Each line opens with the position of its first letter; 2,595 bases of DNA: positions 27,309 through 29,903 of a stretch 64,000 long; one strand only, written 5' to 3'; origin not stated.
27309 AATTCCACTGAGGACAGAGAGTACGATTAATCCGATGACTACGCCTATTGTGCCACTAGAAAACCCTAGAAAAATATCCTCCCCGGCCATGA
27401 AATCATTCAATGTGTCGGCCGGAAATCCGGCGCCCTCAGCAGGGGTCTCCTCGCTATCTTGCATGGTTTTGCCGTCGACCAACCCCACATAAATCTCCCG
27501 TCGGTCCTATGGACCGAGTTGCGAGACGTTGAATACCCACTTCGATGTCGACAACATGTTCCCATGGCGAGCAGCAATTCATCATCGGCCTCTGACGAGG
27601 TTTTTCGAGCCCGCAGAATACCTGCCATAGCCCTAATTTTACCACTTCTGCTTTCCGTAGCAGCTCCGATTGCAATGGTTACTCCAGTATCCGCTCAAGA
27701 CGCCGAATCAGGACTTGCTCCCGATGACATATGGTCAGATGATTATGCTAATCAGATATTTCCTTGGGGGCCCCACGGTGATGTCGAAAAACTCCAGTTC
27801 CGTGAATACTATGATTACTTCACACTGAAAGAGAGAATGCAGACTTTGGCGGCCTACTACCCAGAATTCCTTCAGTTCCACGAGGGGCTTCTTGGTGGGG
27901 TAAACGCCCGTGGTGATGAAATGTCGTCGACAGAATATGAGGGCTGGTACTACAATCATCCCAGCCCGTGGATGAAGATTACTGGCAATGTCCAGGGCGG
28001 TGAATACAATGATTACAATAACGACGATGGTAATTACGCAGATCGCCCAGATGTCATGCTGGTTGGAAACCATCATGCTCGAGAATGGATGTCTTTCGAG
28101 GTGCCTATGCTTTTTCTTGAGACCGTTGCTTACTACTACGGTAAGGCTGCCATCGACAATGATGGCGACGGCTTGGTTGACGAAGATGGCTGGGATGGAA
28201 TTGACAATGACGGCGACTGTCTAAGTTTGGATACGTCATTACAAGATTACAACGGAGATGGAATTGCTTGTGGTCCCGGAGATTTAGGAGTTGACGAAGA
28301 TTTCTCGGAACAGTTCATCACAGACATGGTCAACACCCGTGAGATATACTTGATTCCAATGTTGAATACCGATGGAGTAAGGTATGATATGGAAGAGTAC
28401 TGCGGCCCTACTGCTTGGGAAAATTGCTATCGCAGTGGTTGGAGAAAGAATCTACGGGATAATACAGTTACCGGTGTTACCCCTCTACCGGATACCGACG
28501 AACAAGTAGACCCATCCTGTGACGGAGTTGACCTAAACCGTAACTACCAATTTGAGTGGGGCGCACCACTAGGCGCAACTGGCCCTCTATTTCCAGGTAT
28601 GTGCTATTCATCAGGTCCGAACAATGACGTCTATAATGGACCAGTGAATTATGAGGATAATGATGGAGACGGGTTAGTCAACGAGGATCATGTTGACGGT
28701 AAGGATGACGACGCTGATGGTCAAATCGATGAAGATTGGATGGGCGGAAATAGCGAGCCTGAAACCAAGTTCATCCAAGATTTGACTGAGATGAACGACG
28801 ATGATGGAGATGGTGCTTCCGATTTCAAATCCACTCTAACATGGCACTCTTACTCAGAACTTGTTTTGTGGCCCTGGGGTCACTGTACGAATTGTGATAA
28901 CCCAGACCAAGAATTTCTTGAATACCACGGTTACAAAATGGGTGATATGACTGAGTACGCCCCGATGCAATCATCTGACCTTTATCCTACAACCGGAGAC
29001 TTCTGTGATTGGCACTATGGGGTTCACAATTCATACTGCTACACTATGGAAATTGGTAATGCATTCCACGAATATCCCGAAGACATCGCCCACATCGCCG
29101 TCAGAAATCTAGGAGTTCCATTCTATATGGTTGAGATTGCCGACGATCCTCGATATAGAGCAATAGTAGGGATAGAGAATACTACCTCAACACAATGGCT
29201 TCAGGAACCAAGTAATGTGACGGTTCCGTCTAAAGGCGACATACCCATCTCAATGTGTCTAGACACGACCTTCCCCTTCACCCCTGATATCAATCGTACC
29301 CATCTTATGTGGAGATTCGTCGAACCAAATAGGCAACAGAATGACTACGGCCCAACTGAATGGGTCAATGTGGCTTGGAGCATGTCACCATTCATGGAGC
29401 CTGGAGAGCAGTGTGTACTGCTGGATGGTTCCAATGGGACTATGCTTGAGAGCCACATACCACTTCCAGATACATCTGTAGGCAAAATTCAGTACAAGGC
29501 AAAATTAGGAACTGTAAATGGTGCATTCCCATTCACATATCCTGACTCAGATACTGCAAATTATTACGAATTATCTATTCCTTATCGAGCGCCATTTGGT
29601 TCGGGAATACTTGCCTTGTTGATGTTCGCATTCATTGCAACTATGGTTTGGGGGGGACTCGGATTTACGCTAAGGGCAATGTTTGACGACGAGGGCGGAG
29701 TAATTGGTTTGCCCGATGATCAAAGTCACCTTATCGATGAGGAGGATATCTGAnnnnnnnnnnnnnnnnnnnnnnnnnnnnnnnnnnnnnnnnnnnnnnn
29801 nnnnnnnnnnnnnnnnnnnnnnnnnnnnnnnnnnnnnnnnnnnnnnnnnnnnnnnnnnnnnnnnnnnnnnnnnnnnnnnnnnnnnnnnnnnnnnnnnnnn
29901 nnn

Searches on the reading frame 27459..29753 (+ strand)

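Call 72: search_protein_families(library=pfam, proteins=[window:27459-29753:+], max_evalue=0.00001)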
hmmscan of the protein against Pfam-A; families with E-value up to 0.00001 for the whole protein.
window:27459-29753:+ (764 aa): 1 family
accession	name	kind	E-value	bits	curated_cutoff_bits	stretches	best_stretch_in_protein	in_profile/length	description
PF00246.29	Peptidase_M14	-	5.8e-30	105.3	21.6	1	286-535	82-264/286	Zinc carboxypeptidase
